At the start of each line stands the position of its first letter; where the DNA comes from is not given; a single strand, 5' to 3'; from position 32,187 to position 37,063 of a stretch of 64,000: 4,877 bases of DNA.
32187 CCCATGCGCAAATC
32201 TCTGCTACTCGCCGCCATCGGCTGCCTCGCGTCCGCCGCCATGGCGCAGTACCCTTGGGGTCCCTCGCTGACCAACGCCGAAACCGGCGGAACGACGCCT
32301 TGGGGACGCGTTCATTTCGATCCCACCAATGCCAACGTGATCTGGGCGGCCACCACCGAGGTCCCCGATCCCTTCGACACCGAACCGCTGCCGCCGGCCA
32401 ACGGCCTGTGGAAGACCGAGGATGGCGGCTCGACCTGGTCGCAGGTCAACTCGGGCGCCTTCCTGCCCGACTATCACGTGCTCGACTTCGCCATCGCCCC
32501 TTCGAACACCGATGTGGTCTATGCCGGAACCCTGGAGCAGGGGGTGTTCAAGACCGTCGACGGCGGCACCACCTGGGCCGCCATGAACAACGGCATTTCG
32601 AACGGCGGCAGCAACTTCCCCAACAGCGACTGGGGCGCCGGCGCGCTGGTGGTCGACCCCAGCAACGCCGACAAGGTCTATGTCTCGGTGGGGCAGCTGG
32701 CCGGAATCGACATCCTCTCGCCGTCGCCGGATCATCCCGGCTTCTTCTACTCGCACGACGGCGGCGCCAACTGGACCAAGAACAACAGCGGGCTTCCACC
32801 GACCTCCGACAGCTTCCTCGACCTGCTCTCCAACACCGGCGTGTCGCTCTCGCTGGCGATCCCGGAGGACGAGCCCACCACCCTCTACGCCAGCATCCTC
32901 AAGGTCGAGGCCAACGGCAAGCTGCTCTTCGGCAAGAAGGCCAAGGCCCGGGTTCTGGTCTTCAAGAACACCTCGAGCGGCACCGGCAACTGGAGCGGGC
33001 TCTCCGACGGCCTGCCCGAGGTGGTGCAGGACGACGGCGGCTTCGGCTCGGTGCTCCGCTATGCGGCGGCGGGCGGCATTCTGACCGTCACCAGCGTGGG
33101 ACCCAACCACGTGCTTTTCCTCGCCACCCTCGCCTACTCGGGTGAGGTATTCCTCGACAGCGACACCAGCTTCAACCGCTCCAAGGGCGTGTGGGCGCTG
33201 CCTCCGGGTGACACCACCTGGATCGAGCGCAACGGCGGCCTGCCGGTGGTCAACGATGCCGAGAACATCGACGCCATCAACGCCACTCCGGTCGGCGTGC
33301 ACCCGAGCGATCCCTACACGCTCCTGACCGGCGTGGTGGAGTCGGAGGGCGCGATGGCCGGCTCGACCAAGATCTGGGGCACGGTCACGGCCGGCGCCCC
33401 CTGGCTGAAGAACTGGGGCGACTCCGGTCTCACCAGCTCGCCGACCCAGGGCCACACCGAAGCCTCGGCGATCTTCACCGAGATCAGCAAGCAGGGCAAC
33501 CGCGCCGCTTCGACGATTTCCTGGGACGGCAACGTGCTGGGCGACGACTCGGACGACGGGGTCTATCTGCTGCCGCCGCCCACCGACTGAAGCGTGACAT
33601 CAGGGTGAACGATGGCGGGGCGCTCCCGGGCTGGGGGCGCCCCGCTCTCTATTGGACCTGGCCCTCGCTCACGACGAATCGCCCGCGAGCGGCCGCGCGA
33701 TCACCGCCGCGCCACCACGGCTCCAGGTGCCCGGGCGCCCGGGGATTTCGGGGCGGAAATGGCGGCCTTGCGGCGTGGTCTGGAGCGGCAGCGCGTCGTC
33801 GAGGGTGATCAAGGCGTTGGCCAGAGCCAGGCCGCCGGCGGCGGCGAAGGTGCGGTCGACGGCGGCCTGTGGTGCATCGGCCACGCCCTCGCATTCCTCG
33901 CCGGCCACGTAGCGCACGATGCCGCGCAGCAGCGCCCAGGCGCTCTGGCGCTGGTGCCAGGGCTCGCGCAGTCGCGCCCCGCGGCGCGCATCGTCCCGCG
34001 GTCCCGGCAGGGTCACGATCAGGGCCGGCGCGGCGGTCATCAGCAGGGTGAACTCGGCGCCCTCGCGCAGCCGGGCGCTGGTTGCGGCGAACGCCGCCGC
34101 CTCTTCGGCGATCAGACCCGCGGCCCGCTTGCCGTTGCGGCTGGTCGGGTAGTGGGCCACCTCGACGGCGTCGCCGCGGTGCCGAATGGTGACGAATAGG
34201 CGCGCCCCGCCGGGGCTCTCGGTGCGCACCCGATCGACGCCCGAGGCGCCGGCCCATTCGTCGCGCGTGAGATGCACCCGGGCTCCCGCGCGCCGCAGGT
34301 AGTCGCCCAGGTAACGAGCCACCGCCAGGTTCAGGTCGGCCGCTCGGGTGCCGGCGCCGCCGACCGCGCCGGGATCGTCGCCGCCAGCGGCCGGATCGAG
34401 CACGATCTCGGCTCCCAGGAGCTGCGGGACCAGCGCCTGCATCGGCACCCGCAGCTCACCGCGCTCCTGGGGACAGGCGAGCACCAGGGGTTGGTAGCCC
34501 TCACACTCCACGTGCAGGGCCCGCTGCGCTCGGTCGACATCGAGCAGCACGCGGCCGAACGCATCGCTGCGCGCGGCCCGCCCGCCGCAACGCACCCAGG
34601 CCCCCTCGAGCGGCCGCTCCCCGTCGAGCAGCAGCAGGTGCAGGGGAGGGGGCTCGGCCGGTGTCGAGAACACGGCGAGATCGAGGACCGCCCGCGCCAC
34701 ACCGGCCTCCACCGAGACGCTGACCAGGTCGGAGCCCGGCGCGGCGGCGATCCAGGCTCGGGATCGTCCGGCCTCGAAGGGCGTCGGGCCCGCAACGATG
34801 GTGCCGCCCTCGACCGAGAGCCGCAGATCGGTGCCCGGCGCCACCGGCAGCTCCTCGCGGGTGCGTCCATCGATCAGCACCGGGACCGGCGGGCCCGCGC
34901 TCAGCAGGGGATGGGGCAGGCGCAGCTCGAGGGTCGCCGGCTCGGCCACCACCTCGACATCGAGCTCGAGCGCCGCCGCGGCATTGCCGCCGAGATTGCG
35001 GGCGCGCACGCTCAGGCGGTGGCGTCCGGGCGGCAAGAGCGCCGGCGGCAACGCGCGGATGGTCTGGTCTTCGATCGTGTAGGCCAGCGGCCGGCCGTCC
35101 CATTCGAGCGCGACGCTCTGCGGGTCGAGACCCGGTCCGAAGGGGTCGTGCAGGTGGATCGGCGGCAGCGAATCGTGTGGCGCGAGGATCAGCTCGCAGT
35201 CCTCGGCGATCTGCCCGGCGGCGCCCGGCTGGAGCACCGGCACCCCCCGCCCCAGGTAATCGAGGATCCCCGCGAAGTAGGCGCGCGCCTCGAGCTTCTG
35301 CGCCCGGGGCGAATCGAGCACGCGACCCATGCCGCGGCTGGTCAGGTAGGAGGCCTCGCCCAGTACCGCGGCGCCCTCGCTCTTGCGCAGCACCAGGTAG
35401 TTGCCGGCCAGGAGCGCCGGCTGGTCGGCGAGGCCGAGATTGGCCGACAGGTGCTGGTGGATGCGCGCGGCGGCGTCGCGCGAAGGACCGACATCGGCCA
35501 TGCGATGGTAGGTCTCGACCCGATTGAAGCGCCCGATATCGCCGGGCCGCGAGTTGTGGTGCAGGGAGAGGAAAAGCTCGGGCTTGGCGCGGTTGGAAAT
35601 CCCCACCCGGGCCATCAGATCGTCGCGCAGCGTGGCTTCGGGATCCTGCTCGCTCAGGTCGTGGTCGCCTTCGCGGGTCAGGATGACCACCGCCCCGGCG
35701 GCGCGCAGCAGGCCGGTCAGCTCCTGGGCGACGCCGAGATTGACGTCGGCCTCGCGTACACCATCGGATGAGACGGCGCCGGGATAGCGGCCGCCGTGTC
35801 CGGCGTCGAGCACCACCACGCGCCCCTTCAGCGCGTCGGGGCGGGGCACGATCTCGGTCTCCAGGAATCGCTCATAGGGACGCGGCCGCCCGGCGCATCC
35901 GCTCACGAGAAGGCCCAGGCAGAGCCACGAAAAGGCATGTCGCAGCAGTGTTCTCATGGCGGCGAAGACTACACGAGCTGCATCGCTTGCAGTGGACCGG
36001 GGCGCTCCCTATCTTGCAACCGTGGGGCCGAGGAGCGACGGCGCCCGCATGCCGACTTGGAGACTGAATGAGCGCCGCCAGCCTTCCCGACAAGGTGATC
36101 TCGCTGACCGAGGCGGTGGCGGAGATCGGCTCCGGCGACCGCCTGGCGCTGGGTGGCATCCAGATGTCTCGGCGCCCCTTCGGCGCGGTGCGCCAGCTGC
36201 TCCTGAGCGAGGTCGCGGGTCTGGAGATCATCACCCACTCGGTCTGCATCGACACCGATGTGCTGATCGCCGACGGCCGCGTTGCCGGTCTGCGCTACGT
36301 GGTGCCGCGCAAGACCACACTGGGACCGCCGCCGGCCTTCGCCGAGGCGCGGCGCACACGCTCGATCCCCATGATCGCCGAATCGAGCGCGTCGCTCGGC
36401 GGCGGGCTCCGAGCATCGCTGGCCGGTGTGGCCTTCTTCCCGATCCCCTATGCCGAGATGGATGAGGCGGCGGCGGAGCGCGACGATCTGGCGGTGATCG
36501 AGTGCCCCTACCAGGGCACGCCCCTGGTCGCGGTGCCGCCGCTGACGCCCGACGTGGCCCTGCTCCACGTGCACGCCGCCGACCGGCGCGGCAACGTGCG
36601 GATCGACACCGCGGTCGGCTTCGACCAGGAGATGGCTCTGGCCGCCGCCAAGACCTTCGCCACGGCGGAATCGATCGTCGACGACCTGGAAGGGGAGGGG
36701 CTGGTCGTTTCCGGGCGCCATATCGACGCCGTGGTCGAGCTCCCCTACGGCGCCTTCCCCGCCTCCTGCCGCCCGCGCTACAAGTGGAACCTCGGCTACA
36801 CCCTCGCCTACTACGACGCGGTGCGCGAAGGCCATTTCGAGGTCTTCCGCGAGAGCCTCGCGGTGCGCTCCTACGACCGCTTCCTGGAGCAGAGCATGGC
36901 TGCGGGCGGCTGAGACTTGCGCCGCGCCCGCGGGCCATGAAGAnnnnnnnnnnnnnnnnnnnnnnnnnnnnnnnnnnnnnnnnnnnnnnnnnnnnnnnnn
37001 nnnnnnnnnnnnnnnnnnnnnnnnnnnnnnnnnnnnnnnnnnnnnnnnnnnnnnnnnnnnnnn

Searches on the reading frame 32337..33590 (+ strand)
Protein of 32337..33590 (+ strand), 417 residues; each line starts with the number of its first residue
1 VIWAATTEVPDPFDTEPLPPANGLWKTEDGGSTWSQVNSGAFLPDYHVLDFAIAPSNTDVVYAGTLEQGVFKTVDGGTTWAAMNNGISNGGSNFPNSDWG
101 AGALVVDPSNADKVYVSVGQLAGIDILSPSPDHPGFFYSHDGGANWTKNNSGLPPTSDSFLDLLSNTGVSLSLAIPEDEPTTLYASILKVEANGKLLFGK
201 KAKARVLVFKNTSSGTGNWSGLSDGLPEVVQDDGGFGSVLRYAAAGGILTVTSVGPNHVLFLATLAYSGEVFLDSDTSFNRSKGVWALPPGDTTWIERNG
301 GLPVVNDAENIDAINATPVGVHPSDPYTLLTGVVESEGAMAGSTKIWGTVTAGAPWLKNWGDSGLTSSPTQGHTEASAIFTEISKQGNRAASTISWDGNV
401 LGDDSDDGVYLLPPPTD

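Call 28: search_protein_families(library=pfam, proteins=[window:32337-33590:+], max_evalue=0.001)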
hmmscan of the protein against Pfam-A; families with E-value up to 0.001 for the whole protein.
window:32337-33590:+ (417 aa): 3 families
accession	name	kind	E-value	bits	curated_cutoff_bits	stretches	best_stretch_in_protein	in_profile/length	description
PF15902.12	Sortilin-Vps10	-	2.2e-06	27.2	33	1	24-149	3-112/446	Sortilin, neurotensin receptor 3,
PF02012.26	BNR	-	0.00021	21.2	27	0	137-148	1-12/12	BNR/Asp-box repeat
PF14870.12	PSII_BNR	-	0.00071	19.4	27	0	25-102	85-146/303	Photosynthesis system II assembly factor YCF48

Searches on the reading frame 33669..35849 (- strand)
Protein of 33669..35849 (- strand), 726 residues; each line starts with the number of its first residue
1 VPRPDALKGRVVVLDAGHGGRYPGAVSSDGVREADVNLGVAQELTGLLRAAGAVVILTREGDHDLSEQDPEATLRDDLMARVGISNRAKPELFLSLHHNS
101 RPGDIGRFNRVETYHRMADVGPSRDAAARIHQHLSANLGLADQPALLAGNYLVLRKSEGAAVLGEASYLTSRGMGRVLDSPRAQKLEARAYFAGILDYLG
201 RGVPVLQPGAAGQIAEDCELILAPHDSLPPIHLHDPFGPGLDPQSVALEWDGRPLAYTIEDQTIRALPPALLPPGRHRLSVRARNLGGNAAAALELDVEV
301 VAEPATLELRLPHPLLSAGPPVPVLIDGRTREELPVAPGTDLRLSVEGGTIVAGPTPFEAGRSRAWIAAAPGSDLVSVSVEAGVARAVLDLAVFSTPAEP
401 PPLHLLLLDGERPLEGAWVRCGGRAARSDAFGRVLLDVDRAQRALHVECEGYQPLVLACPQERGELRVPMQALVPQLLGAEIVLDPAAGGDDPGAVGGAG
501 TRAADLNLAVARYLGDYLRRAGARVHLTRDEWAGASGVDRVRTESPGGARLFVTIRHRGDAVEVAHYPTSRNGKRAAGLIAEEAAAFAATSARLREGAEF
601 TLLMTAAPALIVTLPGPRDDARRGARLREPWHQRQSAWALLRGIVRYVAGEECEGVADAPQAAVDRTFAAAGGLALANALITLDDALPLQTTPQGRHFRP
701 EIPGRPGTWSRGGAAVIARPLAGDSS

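Call 29: search_protein_families(library=pfam, proteins=[window:33669-35849:-], max_evalue=0.001)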
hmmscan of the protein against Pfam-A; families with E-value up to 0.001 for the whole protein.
window:33669-35849:- (726 aa): 1 family
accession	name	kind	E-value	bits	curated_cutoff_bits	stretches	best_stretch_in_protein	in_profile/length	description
PF01520.23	Amidase_3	-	2.3e-45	155.2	27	2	12-196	1-173/174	N-acetylmuramoyl-L-alanine amidase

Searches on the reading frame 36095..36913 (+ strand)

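Call 29: search_protein_families(library=pfam, proteins=[window:36095-36913:+], max_evalue=0.001)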
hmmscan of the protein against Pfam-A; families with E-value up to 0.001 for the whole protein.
window:36095-36913:+ (272 aa): 1 family
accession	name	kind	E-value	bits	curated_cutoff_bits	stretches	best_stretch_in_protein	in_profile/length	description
PF01144.29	CoA_trans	-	2.2e-14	53.8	23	1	3-215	3-216/217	Coenzyme A transferase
